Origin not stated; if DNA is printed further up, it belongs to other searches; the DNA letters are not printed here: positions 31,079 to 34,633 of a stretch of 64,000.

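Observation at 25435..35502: Ten-kb translationally coupled operon pairing two unknown membrane proteins with two aberrant GH13 enzymes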

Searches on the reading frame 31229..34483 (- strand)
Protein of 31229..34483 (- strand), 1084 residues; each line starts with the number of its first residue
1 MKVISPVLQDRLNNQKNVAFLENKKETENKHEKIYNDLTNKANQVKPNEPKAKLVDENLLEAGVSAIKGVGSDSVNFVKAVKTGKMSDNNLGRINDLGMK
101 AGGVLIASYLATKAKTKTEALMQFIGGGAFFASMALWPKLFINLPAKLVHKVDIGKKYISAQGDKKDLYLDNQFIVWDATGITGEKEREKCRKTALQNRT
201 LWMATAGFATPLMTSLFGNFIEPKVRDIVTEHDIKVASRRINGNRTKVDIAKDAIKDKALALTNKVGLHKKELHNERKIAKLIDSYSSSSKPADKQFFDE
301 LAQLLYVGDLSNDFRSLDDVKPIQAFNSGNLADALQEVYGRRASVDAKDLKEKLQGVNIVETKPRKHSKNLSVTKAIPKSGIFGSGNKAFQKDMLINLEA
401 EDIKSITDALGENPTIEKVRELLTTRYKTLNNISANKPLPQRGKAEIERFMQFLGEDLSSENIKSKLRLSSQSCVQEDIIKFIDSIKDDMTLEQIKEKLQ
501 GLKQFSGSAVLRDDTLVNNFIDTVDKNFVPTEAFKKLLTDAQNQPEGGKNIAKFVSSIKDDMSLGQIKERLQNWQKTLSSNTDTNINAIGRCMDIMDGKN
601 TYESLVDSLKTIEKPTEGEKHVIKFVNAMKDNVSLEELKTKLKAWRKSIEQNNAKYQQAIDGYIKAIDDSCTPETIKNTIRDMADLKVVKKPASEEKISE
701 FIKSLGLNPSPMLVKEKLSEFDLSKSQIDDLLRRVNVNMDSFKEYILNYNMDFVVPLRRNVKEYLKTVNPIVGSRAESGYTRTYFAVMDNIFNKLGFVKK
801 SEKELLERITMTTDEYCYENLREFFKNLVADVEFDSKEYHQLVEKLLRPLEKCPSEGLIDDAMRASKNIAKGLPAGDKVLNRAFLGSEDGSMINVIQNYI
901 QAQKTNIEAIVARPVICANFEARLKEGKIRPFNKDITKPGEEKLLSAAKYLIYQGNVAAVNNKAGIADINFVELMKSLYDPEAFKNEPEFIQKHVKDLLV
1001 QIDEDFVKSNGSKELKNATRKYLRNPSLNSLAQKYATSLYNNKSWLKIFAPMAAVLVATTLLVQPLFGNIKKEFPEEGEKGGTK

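Call 3: search_protein_families(library=pfam, proteins=[window:31229-34483:-], max_evalue=0.1)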
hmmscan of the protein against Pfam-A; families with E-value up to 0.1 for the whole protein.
window:31229-34483:- (1084 aa): 3 families
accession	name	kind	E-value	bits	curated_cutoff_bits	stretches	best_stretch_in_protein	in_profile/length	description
PF19963.4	VMAP-M1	-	8.8e-07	30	25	1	578-661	6-92/113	vWA-MoxR associated protein middle region (VMAP-M) 1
PF14465.12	NFRKB_winged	-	0.063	14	22.2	0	554-583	9-38/103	NFRKB Winged Helix-like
PF03847.19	TFIID_20kDa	-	0.069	14.1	27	0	990-1010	17-37/68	Transcription initiation factor TFIID subunit A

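Call 4: search_protein_families(library=ncbifam, proteins=[window:31229-34483:-], max_evalue=0.1)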
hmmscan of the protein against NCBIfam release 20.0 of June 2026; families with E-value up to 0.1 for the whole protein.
window:31229-34483:- (1084 aa): 2 families
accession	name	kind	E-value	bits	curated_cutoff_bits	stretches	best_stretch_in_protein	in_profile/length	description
TIGR03254.1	oxalate_oxc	equivalog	0.02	13.6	739.4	1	506-693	215-392/554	oxalyl-CoA decarboxylase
TIGR00020.2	prfB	exception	0.034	13.1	370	1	550-654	3-105/353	peptide chain release factor 2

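Call 9: find_homologous_proteins(query=window:31229-34483:-)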
Query window:31229-34483:- (1084 aa): 259 proteins with E <= 0.001 among 8000 candidates; the best 120 are listed.
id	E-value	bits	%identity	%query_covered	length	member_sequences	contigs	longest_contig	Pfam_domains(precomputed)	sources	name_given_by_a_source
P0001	0.0e+0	2385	100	100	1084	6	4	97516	PF19963.5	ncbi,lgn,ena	-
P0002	4.0e-149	517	44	36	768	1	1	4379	-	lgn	-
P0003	4.3e-144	500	39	45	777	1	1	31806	-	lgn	-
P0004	2.7e-139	484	47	35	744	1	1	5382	-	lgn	-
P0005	4.9e-139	484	44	32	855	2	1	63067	-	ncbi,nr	ncbi:MAG: hypothetical protein IJ877_01805 [Candidatus Gastranaerophilales bacterium]|nr:hypothetica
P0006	9.0e-139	483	44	36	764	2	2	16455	-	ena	-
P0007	6.2e-136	473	48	32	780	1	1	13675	-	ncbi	-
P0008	1.5e-134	469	43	39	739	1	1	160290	-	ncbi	-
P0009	3.2e-134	468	46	36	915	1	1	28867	-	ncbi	-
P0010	2.5e-133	465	42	39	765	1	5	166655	-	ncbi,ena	-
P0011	2.6e-132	461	41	42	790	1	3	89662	-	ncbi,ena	-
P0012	9.9e-132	459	46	37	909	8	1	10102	-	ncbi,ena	-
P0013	8.1e-131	456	46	33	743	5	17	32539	-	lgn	-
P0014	2.1e-129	452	42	39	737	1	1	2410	-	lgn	-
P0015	3.9e-129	451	46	35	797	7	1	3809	-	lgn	-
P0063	2.5e-110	389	41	39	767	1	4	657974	-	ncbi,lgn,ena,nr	ncbi:MAG: hypothetical protein IKU37_06835 [Candidatus Gastranaerophilales bacterium]|nr:hypothetica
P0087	6.1e-102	361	38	33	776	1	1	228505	-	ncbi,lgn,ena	-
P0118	6.0e-46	175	38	25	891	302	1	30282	-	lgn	-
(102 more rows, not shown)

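Call 11: find_encoding_contigs(protein=P0063, flank=10000, max_places=1)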
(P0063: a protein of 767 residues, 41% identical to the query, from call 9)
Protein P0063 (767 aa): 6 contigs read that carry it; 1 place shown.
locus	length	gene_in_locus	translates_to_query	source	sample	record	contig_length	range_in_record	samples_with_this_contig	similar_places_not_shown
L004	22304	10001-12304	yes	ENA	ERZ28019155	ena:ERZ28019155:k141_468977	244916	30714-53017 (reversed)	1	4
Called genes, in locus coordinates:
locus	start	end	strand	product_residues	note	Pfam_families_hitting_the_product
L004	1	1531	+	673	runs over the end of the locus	PF17764:PriA_3primeBD, PF00270:DEAD, PF04851:ResIII, PF18319:Zn_ribbon_PriA (weak), PF00271:Helicase_C, PF18074:PriA_C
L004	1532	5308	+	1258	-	PF13538:UvrD_C_2 (faint), PF00580:UvrD-helicase, PF13245:AAA_19, PF13361:UvrD_C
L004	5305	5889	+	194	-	PF12705:PDDEXK_1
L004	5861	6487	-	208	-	PF02527:GidB, PF03848:TehB (weak), PF13847:Methyltransf_31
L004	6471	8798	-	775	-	PF13176:TPR_7 (faint), PF13374:TPR_10 (faint), PF07719:TPR_2 (faint), PF00515:TPR_1 (faint), PF13424:TPR_12 (weak)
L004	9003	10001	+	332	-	-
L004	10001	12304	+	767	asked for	-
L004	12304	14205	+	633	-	-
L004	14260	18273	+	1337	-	-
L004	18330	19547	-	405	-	PF03063:Prismane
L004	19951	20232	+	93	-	-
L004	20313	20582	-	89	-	PF00312:Ribosomal_S15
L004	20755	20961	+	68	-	PF07866:DUF1653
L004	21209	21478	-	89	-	PF13451:zf_Tbcl, PF23477:zf_Tbcl_2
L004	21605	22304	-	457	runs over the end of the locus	PF08353:MurT_C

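Call 12: find_encoding_contigs(protein=P0087, flank=10000, max_places=1)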
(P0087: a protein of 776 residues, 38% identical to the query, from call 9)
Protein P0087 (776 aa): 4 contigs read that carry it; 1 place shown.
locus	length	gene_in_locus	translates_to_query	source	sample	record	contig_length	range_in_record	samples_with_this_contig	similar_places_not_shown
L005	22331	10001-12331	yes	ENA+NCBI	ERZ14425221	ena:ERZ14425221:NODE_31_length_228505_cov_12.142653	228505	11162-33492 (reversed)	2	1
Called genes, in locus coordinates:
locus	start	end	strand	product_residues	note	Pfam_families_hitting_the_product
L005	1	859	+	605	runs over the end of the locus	PF10150:RNase_E_G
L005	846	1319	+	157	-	-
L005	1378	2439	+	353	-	PF00226:DnaJ, PF01556:DnaJ_C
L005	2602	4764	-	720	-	-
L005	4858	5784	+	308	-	PF03193:RsgA_GTPase (faint), PF00071:Ras (weak), PF01926:MMR_HSR1, PF02421:FeoB_N, PF00350:Dynamin_N (faint), PF00009:GTP_EFTU (weak), PF07650:KH_2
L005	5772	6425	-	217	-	PF02527:GidB, PF13847:Methyltransf_31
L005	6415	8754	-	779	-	PF07719:TPR_2 (faint), PF13374:TPR_10 (faint), PF13424:TPR_12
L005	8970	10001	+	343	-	-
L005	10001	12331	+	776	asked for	-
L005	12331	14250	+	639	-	-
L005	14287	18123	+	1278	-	-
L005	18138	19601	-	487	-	PF03063:Prismane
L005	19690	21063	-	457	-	PF14691:Fer4_20, PF01262:AlaDh_PNT_C (faint), PF13738:Pyr_redox_3 (faint), PF00070:Pyr_redox (faint), PF00890:FAD_binding_2 (weak), PF01266:DAO (faint), PF07992:Pyr_redox_2, PF13450:NAD_binding_8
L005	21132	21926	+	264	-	PF00702:Hydrolase (weak), PF05116:S6PP (weak), PF08282:Hydrolase_3, PF05116:S6PP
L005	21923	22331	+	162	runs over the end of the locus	PF02542:YgbB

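Call 13: find_encoding_contigs(protein=P0118, flank=10000, max_places=1)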
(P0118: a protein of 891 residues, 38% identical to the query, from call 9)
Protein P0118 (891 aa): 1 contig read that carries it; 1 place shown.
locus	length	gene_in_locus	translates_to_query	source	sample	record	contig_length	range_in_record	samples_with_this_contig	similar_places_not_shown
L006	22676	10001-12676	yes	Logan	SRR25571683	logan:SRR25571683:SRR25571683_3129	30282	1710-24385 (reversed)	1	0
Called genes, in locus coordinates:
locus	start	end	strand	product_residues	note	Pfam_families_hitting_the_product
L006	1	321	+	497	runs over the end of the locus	-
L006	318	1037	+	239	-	-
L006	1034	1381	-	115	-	PF20660:DUF6812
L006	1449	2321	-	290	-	PF02588:YitT_membrane, PF10035:DUF2179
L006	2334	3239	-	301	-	PF19293:CdaA_N, PF02457:DAC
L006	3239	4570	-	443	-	PF00278:Orn_DAP_Arg_deC, PF02784:Orn_Arg_deC_N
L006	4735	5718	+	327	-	PF00140:Sigma70_r1_2, PF04542:Sigma70_r2, PF04539:Sigma70_r3, PF04545:Sigma70_r4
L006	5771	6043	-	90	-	-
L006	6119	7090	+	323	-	PF01380:SIS, PF00571:CBS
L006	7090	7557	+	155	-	PF00702:Hydrolase (faint), PF08282:Hydrolase_3 (weak)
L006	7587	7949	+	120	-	PF01242:PTPS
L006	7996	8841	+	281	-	PF02673:BacA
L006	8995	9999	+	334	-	-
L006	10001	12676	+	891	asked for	-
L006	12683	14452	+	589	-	PF14871:GHL6 (weak)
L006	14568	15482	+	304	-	-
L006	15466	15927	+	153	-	PF01252:Peptidase_A8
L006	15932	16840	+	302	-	PF01479:S4 (weak), PF00849:PseudoU_synth_2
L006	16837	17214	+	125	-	-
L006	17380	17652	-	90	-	-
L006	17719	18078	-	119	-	PF06103:DUF948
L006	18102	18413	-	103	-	PF12732:YtxH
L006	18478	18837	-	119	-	-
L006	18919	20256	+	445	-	PF08245:Mur_ligase_M, PF08353:MurT_C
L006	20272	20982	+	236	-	PF03740:PdxJ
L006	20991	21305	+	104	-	-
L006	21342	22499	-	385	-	PF01266:DAO (faint), PF03486:HI0933_like, PF07992:Pyr_redox_2 (weak), PF13738:Pyr_redox_3 (faint), PF22780:HI0933_like_1st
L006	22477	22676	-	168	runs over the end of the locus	PF01288:HPPK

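Call 56: predict_structure(alignment_id=A7)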
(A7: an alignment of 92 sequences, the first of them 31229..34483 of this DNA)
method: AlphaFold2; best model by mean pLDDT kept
length: 1084 residues; sequences in the alignment: 92
mean_pLDDT: 74.6   pTM: 0.66
mean pLDDT of the five models: 74.6, 71.7, 71.4, 70.7, 69.8
residues with pLDDT >= 90: 399; 70-90: 272; 50-70: 216; < 50: 197
segments of 3 or more residues with pLDDT < 50: 23-25, 45-47, 267-270, 370-381, 383-387, 433-444, 446-448, 467-476, 505-511, 523-538, 540-542, 579-585, 587-589, 591-606, 608-622, 624-633, 676-695, 705-719, 1081-1084
pLDDT, mean of each block of 10 residues (from residue 1): 57 56 52 73 53 78 72 76 75 79 88 92 91 89 93 89 83 81 88 92 91 92 93 92 74 72 51 81 95 95 92 91 91 96 95 89 59 45 49 74 90 94 75 39 44 50 48 46 54 61 49 54 44 43 49 56 61 61 47 42 44 44 46 58 67 61 64 48 35 47 46 40 84 95 96 93 94 94 94 81 68 81 95 97 93 85 91 88 89 94 94 96 92 71 92 92 84 92 95 94 80 69 93 91 90 93 89 70 45
secondary structure, 60 per line:
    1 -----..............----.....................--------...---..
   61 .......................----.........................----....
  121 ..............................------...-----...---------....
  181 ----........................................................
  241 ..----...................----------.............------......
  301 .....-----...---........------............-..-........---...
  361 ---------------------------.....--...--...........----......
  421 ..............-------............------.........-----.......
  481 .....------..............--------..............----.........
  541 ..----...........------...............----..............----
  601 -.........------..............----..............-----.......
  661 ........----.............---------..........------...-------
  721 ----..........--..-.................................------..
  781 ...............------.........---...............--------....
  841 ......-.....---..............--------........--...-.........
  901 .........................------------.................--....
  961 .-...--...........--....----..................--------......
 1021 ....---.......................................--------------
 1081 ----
elements in order (helices of 4 or more, strands of 3 or more residues): H6-19 H24-44 E53-55 H59-83 H88-112 H117-150 E157-159 E165-167 H177-180 H185-242 H247-265 H276-288 H295-305 H317-324 H331-342 H347-354 E358-360 H388-392 E395-397 H400-410 H416-434 H442-453 H460-468 H474-485 H492-505 H514-527 H532-542 H547-557 H564-578 H583-596 H602-610 H617-630 H635-648 H654-668 H673-685 H695-704 H725-734 H740-772 H779-795 H802-810 H814-828 H837-846 H848-852 H856-869 H878-885 H892-925 H938-954 H957-961 H968-978 H981-984 H989-1006 H1015-1024 H1028-1066
